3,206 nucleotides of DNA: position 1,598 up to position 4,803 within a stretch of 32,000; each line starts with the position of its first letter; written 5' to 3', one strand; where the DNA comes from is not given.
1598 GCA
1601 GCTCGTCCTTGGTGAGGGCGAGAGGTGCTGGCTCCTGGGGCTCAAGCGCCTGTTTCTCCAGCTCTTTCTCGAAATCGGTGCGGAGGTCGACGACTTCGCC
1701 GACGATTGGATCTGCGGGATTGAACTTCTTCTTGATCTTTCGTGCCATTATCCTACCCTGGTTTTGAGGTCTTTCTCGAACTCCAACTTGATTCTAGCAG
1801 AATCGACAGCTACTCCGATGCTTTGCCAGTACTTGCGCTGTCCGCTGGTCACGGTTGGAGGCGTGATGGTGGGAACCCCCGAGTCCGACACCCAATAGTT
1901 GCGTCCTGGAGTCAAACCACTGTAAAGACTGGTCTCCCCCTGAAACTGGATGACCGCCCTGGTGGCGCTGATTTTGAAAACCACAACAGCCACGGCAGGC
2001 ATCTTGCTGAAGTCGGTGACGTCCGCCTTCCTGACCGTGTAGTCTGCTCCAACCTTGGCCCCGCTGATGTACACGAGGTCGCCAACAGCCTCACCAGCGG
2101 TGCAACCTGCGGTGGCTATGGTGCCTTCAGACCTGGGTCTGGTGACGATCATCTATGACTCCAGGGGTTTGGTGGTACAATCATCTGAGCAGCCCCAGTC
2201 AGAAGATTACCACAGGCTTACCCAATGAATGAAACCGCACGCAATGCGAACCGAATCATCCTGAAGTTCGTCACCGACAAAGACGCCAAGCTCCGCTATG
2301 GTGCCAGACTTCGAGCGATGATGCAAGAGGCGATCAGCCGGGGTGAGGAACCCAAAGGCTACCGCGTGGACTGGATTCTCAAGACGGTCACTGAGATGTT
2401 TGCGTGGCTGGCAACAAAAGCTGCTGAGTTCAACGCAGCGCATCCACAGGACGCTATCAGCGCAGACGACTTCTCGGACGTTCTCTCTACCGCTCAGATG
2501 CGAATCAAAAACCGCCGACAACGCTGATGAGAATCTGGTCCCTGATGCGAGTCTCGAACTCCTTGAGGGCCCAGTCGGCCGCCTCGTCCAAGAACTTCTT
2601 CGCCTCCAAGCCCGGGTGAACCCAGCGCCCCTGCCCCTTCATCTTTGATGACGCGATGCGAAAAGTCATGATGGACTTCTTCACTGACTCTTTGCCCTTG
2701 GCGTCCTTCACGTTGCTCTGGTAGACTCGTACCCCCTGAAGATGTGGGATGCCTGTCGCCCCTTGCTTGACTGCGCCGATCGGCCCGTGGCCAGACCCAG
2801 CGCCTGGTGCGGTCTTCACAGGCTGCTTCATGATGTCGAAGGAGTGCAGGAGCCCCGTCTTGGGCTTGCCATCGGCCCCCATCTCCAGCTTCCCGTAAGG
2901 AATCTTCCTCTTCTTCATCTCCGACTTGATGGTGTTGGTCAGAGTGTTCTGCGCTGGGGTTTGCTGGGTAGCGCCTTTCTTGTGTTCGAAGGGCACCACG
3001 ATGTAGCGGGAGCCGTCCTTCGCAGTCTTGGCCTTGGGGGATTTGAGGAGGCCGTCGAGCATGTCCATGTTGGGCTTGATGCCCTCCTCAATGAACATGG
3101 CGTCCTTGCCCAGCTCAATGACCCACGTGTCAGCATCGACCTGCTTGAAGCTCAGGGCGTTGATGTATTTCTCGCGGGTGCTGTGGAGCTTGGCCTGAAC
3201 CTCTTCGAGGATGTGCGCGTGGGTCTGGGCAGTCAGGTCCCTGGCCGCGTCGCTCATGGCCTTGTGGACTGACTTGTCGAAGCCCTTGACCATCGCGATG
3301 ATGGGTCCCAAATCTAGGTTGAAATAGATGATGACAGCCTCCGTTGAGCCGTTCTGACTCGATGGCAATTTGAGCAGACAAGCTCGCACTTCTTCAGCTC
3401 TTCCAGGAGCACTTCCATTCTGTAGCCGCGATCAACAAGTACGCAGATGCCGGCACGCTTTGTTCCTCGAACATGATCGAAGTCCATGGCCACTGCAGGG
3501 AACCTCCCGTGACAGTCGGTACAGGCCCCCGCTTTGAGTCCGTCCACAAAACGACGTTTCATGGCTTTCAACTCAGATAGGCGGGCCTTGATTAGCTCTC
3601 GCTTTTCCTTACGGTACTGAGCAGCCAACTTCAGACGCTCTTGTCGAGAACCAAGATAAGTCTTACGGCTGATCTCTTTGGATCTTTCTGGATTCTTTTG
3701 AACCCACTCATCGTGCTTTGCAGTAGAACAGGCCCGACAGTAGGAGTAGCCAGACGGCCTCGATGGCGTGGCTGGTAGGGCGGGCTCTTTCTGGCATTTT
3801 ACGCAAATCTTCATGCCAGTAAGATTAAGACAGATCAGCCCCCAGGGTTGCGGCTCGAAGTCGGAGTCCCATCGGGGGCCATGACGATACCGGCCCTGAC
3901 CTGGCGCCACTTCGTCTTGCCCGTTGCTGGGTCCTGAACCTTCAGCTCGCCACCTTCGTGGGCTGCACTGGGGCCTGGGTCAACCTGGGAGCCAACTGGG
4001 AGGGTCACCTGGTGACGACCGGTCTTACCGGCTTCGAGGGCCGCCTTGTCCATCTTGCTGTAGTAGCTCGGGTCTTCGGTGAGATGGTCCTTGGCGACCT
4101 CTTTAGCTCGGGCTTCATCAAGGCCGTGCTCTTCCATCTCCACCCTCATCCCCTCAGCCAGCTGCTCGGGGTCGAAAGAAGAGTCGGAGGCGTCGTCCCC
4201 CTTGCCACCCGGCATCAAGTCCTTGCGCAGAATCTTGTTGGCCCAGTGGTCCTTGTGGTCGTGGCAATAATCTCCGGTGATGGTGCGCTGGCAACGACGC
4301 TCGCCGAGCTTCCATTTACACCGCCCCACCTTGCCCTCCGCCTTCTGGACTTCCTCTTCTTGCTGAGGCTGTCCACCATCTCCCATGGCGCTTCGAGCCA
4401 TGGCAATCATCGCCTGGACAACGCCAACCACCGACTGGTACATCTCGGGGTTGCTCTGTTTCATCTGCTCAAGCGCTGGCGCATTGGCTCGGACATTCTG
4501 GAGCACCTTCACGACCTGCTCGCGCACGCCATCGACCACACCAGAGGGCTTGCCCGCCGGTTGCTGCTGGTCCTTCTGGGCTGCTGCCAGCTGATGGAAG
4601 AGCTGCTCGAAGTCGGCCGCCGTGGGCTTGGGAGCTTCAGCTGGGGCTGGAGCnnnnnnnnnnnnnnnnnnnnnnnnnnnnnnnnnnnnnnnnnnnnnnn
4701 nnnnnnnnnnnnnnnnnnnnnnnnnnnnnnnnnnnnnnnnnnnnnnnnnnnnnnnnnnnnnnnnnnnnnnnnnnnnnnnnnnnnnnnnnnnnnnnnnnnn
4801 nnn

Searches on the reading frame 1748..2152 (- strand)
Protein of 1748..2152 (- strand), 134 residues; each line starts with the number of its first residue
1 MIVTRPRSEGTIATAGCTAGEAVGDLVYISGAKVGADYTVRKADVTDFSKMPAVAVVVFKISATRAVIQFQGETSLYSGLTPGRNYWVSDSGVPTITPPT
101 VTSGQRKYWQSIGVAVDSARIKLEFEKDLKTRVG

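Call 12: search_protein_families(library=pfam, proteins=[window:1748-2152:-], max_evalue=0.01)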
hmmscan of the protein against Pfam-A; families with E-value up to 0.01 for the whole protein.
window:1748-2152:- (134 aa): 0 families

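Call 38: search_protein_families(library=phrogs, proteins=[window:1748-2152:-], max_evalue=0.001)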
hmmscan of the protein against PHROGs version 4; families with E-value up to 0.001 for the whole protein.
window:1748-2152:- (134 aa): 1 family
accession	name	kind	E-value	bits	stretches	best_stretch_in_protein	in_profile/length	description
phrog_4368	-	unknown function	6.8e-07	28.7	1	13-127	125-234/840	-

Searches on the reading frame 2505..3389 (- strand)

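Call 12: search_protein_families(library=pfam, proteins=[window:2505-3389:-], max_evalue=0.01)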
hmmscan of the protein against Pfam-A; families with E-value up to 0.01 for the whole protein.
window:2505-3389:- (294 aa): 0 families

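Call 38: search_protein_families(library=phrogs, proteins=[window:2505-3389:-], max_evalue=0.001)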
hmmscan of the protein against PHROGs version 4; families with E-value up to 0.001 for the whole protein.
window:2505-3389:- (294 aa): 3 families
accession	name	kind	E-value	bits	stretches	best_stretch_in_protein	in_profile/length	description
phrog_16819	-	unknown function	5.8e-19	69.5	1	35-272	14-220/239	-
phrog_2819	-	unknown function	0.00015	22.9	1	231-290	89-147/152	-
phrog_3734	-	unknown function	0.00024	21.3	1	100-156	82-136/247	-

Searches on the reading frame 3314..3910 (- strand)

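Call 12: search_protein_families(library=pfam, proteins=[window:3314-3910:-], max_evalue=0.01)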
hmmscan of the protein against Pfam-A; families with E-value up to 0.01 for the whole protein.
window:3314-3910:- (198 aa): 3 families
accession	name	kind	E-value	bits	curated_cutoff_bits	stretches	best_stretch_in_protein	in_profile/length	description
PF18509.6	MCR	-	0.0027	17.7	30.4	0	123-134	13-24/30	Magnetochrome domain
PF04981.18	NMD3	-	0.0062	16.5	24.9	1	34-111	14-91/243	NMD3 family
PF24445.1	DUF7564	-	0.0096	16.8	32.2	0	35-90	7-54/76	Family of unknown function (DUF7564)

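Call 38: search_protein_families(library=phrogs, proteins=[window:3314-3910:-], max_evalue=0.001)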
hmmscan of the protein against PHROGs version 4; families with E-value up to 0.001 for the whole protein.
window:3314-3910:- (198 aa): 5 families
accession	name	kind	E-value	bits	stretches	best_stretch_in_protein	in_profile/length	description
phrog_2255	-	DNA, RNA and nucleotide metabolism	6.6e-23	82.3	1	32-191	52-173/211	HNH endonuclease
phrog_3106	-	DNA, RNA and nucleotide metabolism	1.1e-20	75.4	1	73-191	108-225/252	HNH endonuclease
phrog_4234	-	DNA, RNA and nucleotide metabolism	1.1e-05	26.2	1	125-191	27-87/130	HNH endonuclease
phrog_30726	-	unknown function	1.2e-05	26.1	1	88-184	11-108/159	-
phrog_1035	-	DNA, RNA and nucleotide metabolism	4.2e-05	24.5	1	31-120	61-136/271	endonuclease VII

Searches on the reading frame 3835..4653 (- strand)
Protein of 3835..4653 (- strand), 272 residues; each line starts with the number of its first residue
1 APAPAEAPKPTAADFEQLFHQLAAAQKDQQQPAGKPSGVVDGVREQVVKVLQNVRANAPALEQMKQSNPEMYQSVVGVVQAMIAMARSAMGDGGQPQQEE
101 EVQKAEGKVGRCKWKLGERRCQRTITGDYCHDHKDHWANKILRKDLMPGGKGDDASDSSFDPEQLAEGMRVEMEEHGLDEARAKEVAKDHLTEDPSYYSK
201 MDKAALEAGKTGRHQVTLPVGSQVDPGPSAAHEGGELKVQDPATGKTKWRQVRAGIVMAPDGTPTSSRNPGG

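Call 86: predict_structure(alignment_id=A3)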
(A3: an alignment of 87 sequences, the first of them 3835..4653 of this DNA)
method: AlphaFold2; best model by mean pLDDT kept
length: 272 residues; sequences in the alignment: 87
mean_pLDDT: 74.7   pTM: 0.35
mean pLDDT of the five models: 74.7, 74.2, 74.3, 74.1, 73.2
residues with pLDDT >= 90: 91; 70-90: 70; 50-70: 72; < 50: 39
segments of 3 or more residues with pLDDT < 50: 1-3, 29-31, 33-35, 94-105, 137-139, 212-214, 269-272
pLDDT, mean of each block of 10 residues (from residue 1): 47 68 63 54 86 93 96 94 84 46 52 68 75 53 63 94 96 95 95 94 54 67 82 82 92 68 61 45
secondary structure, 60 per line:
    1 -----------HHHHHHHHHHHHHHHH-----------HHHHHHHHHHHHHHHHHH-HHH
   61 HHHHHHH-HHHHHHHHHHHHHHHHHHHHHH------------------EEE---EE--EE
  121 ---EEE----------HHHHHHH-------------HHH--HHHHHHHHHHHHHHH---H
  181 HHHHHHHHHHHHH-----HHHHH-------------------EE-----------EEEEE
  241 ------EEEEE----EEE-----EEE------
elements in order: H12-27 H39-56 H58-67 H69-90 E109-111 E124-126 H137-143 H162-176 H180-193 H199-203 E236-240 E247-251 E256-258 E264-266

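Call 88: fold_search(model_id=the predicted structure, library=pdb)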
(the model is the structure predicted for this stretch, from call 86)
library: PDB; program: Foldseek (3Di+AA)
matches with E <= 10: 29; with E <= 0.001: 0
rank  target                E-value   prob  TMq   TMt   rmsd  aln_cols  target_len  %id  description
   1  8flj_E                2.7e+00  0.08  0.11  0.28  12.5        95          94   17  Cas1-Cas2/3 integrase and IHF bound to CRISPR leader, repeat and foreign DNA (released 2023-09-06)
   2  9f0y_C                4.0e+00  0.07  0.11  0.29  14.7        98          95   16  CryoEM structure of the F plasmid relaxosome with TraI in its TE mode, derived from the ss-27_+8ds+9_+143-R Locally-re (released 2025-06-04)
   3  7w63_A                4.2e+00  0.04  0.11  0.08  13.4        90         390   18  Crystal structure of minor pilin TcpB from Vibrio cholerae (released 2022-11-09)
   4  9wyf                  4.5e+00  0.20  0.10  0.08   4.8        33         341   30  Crystal structure of the TC domain of a bifunctional sesterterpene synthase (released 2026-03-11)
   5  2el7_A                4.8e+00  0.05  0.09  0.08  13.9        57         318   24  Crystal structure of Tryptophanyl-tRNA synthetase from Thermus thermophilus (released 2008-03-18)
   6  9gul_LR               5.1e+00  0.08  0.14  0.20  17.2        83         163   17  Structure of FLuc-XBP1u+ stalled human 60S ribosome nascent chain complex (released 2025-09-24)
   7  9r7u_Aa               5.1e+00  0.03  0.10  0.13  19.2       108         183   12  RNA-free helical (h8.5) virus-like particle composed of PVA (isolate B11) coat protein (released 2026-01-21)
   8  9r9w_Aa               5.4e+00  0.04  0.09  0.12  12.1        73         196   19  RNA-free helical (h8.5) virus-like particle composed of TEV coat protein (released 2026-01-21)
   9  2jlw_A                5.8e+00  0.04  0.09  0.05  16.1        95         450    9  Dengue virus 4 NS3 helicase in complex with ssRNA2 (released 2008-11-25)
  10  6a2i_A                6.6e+00  0.15  0.12  0.48   4.9        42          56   19  Architectural roles of Cren7 in folding crenarchaeal chromatin filament (released 2019-01-16)
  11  2z8r_A                6.6e+00  0.06  0.08  0.04   5.3        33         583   21  Crystal structure of rhamnogalacturonan lyase YesW at 1.40 A resolution (released 2007-10-16)
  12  7w63_B                6.6e+00  0.05  0.12  0.09  11.8        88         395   16  Crystal structure of minor pilin TcpB from Vibrio cholerae (released 2022-11-09)
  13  7sxb_MODEL_1_A        7.0e+00  0.09  0.07  0.20   8.7        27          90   22  NMR Solution Structure for Domain 3 of Heligmosomoides polygyrus protein Transforming Growth Factor Beta Mimic (released 2022-05-18)
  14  1ihf_A                7.0e+00  0.04  0.10  0.26  14.3        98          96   16  INTEGRATION HOST FACTOR/DNA COMPLEX (released 1997-02-12)
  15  2xlk_A                7.4e+00  0.07  0.09  0.13  13.6        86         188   14  Crystal structure of the Csy4-crRNA complex, orthorhombic form (released 2010-09-22)
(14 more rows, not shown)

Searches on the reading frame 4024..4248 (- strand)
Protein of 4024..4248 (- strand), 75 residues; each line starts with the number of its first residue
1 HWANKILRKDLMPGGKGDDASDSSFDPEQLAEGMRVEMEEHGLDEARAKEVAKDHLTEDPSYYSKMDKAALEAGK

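Call 58: find_homologous_proteins(query=window:4024-4248:-, max_evalue=0.001)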
Query window:4024-4248:- (75 aa): 1 proteins with E <= 0.001 among 1 candidates.
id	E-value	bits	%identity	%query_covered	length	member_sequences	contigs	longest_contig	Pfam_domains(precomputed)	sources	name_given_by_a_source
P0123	2.2e-8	52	82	51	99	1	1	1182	-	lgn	-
